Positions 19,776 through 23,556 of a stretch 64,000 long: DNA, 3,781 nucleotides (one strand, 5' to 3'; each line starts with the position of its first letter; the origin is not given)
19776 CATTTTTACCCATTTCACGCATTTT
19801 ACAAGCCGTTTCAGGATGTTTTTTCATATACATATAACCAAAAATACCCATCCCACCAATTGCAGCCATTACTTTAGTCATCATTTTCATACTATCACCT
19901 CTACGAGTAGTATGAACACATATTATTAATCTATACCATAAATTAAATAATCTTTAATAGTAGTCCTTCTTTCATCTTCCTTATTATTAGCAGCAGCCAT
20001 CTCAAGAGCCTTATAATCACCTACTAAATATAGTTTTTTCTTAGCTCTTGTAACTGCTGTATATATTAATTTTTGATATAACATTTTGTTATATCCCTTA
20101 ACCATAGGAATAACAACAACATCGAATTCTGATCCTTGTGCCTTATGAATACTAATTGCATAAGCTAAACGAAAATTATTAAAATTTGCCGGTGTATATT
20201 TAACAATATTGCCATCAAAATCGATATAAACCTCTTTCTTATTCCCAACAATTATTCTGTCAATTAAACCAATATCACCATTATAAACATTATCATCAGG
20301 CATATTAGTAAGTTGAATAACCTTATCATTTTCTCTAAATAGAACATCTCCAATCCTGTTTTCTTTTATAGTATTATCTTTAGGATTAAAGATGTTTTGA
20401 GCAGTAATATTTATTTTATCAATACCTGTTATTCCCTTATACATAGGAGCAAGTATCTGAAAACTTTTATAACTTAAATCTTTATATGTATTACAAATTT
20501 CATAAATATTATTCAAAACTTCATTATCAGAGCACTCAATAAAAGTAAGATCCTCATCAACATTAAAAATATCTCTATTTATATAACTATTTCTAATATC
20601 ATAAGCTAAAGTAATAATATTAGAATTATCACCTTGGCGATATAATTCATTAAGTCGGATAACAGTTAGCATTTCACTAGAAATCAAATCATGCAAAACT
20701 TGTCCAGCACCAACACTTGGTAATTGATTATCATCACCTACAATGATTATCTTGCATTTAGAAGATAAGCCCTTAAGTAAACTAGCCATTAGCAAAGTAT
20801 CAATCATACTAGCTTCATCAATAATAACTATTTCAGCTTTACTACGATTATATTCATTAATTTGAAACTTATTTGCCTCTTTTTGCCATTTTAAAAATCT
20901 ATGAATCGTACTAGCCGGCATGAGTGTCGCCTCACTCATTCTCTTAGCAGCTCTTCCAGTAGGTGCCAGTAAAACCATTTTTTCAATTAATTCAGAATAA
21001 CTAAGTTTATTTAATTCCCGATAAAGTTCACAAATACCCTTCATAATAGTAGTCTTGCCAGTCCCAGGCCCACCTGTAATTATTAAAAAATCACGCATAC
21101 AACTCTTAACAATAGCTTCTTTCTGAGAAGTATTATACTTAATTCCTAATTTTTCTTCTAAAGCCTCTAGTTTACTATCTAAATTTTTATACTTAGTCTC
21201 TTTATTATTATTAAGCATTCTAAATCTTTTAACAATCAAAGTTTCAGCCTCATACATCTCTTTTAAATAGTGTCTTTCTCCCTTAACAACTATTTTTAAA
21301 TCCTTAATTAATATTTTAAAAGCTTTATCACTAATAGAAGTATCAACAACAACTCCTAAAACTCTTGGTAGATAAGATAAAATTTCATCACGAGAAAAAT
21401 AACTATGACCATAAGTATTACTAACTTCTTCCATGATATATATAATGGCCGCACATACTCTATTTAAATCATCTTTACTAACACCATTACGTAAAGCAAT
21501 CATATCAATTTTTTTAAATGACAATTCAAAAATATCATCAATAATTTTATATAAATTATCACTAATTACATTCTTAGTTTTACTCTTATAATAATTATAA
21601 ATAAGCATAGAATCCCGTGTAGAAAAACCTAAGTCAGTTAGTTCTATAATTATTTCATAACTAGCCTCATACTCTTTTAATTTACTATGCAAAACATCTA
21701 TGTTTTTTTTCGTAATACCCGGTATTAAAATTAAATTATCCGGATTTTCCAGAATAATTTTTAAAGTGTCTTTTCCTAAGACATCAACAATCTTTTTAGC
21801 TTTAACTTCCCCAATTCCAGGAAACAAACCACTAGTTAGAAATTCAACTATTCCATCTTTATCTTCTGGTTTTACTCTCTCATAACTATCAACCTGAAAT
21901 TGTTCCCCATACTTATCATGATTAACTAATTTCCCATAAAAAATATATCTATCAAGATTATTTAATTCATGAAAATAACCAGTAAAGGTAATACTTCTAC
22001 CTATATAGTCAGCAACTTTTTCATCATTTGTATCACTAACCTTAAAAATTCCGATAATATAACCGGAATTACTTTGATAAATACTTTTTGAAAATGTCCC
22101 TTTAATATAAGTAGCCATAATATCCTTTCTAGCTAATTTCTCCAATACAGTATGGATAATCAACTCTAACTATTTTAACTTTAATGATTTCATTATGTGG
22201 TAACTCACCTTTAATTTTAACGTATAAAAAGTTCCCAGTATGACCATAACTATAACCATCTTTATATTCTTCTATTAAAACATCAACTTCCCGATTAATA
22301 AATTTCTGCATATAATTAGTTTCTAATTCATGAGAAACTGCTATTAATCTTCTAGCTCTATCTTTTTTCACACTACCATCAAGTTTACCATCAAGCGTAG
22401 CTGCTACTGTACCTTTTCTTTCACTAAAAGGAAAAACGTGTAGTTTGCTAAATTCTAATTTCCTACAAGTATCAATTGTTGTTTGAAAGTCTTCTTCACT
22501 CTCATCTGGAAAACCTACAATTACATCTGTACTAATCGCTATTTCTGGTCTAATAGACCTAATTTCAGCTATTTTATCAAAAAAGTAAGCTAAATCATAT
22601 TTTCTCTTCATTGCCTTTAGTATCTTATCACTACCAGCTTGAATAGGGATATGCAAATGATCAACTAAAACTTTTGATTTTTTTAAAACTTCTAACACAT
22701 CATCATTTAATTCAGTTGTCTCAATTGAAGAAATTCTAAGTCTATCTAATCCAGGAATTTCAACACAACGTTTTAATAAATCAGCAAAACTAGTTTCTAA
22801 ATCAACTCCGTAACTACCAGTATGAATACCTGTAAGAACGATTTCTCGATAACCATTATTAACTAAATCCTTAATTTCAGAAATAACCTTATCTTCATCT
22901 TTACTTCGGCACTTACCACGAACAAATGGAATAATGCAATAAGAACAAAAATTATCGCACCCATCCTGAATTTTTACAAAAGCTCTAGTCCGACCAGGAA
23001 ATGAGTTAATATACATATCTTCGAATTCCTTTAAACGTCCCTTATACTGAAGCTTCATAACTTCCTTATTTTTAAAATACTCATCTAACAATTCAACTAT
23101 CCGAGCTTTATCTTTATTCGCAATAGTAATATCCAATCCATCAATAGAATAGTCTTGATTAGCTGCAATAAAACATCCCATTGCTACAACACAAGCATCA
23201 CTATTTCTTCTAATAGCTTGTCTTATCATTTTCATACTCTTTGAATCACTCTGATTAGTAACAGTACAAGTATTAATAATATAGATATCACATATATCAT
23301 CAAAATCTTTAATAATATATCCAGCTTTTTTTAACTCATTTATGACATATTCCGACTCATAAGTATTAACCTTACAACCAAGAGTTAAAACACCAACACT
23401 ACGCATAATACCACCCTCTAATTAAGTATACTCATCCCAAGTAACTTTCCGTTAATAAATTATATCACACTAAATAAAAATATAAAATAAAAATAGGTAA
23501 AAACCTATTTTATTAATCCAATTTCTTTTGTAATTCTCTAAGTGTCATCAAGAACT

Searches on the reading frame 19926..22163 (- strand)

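Call 74: search_protein_families(library=pfam, proteins=[window:19926-22163:-], max_evalue=0.00001)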
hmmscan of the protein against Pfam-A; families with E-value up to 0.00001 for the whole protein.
window:19926-22163:- (745 aa): 9 families
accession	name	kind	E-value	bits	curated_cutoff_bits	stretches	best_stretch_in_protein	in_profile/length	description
PF13245.12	AAA_19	-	2.8e-44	151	25.1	1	347-485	1-133/134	AAA domain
PF13604.12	AAA_30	-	1.6e-41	142.6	27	1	343-529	2-174/191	AAA domain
PF14490.11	HHH_RecD2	-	1.4e-24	86.3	27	1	166-255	3-92/92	ATP-dependent RecD2 DNA helicase HHH domain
PF13538.12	UvrD_C_2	-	2.5e-19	69.3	27.4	1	666-714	1-52/52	UvrD-like helicase C-terminal domain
PF23139.1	OB_YrrC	-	2.4e-16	59.9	27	1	18-99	2-76/76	ATP-dependent DNA helicase YrrC, OB-fold domain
PF18335.7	SH3_13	-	2.7e-15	56.3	41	1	584-649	1-65/65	ATP-dependent RecD-like DNA helicase SH3 domain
PF13086.12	AAA_11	-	3.3e-11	43.9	27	0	342-385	1-42/257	AAA domain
PF01443.25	Viral_helicase1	-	1e-10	42.3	21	0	361-566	2-178/228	Viral superfamily 1 RNA helicase core domain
PF00580.27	UvrD-helicase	-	2.3e-07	31.2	23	0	344-412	2-64/271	UvrD/REP helicase N-terminal domain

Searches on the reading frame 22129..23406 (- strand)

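Call 74: search_protein_families(library=pfam, proteins=[window:22129-23406:-], max_evalue=0.00001)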
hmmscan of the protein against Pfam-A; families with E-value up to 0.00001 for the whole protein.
window:22129-23406:- (425 aa): 2 families
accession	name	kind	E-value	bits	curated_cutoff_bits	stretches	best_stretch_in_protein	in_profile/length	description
PF04055.27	Radical_SAM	-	8.8e-26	91.5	29.5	1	145-313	2-165/166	Radical SAM superfamily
PF00919.26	UPF0004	-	2e-20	73.1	27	1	5-84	3-83/98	Uncharacterized protein family UPF0004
